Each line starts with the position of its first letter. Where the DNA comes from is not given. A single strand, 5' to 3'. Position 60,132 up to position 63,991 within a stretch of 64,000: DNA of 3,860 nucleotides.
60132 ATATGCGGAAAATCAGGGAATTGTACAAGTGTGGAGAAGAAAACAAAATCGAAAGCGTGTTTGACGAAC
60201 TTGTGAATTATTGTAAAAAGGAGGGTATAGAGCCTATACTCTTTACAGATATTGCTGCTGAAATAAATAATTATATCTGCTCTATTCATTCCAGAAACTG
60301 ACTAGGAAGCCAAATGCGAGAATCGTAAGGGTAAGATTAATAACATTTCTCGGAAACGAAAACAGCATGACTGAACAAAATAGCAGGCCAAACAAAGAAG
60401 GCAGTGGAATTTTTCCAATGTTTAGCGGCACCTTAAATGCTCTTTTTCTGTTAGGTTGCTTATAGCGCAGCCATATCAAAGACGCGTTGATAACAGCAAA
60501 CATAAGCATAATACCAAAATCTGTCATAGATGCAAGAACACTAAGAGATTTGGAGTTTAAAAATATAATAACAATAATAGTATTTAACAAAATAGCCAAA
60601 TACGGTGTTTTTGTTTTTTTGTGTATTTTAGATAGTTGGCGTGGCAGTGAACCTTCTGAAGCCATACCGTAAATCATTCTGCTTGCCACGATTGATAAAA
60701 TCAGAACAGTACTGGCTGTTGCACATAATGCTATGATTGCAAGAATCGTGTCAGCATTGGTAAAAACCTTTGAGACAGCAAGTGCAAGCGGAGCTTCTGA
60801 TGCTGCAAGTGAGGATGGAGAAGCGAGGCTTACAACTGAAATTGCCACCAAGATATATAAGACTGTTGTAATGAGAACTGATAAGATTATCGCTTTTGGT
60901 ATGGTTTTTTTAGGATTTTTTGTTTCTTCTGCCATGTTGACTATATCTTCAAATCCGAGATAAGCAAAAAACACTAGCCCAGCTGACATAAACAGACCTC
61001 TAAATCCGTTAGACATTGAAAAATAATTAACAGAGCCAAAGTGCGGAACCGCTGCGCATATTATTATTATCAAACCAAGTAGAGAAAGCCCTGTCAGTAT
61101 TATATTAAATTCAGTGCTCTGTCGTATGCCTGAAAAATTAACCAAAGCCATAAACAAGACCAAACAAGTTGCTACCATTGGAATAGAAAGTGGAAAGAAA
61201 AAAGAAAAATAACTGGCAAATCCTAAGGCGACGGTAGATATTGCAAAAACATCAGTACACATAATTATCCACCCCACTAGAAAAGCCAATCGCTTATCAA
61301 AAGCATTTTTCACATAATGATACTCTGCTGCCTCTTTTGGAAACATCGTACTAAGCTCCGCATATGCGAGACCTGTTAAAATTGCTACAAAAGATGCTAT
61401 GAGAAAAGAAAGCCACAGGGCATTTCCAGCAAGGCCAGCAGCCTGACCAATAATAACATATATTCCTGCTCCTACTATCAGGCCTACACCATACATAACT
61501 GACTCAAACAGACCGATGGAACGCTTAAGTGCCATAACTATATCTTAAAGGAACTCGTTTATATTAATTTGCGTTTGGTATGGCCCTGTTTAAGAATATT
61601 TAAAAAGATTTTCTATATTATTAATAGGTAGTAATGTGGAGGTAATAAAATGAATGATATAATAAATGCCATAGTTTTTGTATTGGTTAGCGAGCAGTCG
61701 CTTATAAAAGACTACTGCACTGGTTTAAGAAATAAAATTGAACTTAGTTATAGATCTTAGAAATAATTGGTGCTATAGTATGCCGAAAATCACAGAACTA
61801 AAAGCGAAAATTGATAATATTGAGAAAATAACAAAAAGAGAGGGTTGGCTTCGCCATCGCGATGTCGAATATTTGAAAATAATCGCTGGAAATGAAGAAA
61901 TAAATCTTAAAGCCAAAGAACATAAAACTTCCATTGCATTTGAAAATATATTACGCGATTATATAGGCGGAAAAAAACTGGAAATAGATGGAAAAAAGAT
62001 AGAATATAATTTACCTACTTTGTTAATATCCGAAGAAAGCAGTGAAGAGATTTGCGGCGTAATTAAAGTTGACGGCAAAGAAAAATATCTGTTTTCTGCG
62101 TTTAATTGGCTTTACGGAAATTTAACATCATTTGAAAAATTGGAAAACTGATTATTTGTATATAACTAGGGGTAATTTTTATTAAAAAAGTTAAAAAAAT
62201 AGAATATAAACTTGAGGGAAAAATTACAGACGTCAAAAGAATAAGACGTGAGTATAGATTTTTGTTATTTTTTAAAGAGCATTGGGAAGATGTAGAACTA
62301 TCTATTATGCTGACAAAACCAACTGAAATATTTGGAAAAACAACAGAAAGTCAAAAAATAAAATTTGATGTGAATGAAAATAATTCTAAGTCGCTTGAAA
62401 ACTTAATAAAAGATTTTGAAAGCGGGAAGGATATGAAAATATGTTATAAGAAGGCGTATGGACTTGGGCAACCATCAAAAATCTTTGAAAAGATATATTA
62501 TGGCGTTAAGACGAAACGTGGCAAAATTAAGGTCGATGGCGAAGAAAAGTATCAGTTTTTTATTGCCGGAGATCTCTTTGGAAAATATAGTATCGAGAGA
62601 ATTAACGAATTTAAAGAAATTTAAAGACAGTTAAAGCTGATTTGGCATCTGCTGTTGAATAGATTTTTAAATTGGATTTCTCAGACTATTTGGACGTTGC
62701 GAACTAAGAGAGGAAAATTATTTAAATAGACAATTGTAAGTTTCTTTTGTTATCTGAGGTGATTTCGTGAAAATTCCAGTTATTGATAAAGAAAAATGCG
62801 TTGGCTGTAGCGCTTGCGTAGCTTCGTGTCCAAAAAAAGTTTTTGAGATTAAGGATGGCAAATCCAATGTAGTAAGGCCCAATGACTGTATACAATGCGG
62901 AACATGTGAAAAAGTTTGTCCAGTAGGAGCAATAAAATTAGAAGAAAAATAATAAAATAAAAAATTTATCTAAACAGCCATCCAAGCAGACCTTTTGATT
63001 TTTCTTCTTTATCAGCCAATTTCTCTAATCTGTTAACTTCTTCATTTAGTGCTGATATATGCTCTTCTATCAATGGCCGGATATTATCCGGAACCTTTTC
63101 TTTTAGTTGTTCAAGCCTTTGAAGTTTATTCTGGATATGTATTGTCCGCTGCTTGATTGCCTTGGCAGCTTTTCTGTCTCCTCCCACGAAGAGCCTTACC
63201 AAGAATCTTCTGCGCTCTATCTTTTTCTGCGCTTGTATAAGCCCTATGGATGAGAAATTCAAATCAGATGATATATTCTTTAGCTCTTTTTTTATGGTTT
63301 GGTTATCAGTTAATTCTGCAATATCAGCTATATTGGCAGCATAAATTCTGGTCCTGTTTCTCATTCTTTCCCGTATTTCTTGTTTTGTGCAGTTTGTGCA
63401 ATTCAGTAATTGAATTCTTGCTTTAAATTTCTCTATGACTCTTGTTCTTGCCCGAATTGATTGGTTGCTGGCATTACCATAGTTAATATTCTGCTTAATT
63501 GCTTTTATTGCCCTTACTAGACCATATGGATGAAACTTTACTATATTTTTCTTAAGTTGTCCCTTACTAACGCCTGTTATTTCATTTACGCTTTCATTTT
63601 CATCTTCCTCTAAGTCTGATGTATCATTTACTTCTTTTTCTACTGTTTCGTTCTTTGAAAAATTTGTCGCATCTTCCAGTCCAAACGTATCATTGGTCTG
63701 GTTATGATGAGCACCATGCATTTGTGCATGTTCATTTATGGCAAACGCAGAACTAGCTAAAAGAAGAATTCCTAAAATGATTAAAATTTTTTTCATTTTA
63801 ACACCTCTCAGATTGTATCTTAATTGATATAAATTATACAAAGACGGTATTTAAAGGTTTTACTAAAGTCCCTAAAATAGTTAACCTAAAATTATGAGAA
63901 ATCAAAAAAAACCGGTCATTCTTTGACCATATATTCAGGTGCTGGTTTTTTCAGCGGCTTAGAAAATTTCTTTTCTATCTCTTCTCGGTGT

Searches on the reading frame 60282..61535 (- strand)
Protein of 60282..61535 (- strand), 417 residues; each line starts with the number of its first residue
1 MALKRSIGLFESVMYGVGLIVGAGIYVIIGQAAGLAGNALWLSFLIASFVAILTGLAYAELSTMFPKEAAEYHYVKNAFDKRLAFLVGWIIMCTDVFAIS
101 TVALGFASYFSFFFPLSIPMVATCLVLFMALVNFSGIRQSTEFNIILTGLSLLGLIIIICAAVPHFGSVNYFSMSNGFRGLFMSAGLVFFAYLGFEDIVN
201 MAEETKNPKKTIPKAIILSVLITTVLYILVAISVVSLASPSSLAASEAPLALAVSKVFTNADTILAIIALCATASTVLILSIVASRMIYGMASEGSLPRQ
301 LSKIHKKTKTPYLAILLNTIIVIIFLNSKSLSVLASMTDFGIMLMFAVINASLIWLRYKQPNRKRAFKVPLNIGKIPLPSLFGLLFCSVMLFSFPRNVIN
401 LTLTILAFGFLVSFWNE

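Call 61: search_protein_families(library=pfam, proteins=[window:60282-61535:-], max_evalue=1)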
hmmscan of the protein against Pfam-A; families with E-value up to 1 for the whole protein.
window:60282-61535:- (417 aa): 3 families
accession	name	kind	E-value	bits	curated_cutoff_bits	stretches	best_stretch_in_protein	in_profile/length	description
PF13520.12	AA_permease_2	-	2.3e-58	198.5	27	1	7-401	1-413/427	Amino acid permease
PF00324.27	AA_permease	-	4.9e-46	157.8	24.6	1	13-391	3-417/470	Amino acid permease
PF03845.19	Spore_permease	-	9.8e-11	41.5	23.4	1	17-326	12-314/321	Spore germination protein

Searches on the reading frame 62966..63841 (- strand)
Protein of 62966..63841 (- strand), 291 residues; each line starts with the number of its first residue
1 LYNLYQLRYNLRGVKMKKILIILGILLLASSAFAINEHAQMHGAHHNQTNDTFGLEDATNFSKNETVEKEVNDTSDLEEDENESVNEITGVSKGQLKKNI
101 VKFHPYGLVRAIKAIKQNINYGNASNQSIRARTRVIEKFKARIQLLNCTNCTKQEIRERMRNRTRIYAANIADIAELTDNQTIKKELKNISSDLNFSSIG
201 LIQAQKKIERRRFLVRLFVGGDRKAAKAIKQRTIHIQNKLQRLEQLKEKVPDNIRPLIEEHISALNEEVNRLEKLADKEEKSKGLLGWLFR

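Call 61: search_protein_families(library=pfam, proteins=[window:62966-63841:-], max_evalue=1)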
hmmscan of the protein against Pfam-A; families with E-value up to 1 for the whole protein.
window:62966-63841:- (291 aa): 4 families
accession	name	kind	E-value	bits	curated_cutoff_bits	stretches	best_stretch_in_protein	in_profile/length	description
PF21873.2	Thioredoxin_17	-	0.19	12.7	24.8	1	133-177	23-67/80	Thioredoxin-like domain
PF05915.17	TMEM_230_134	-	0.27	11.8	26.8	0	6-43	42-77/119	Transmembrane proteins 230/134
PF08139.17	LPAM_1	-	0.87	10.6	20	0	16-28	1-13/18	Prokaryotic membrane lipoprotein lipid attachment site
PF10400.15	Vir_act_alpha_C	-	1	10.6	22.4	0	210-250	2-45/78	Virulence activator alpha C-term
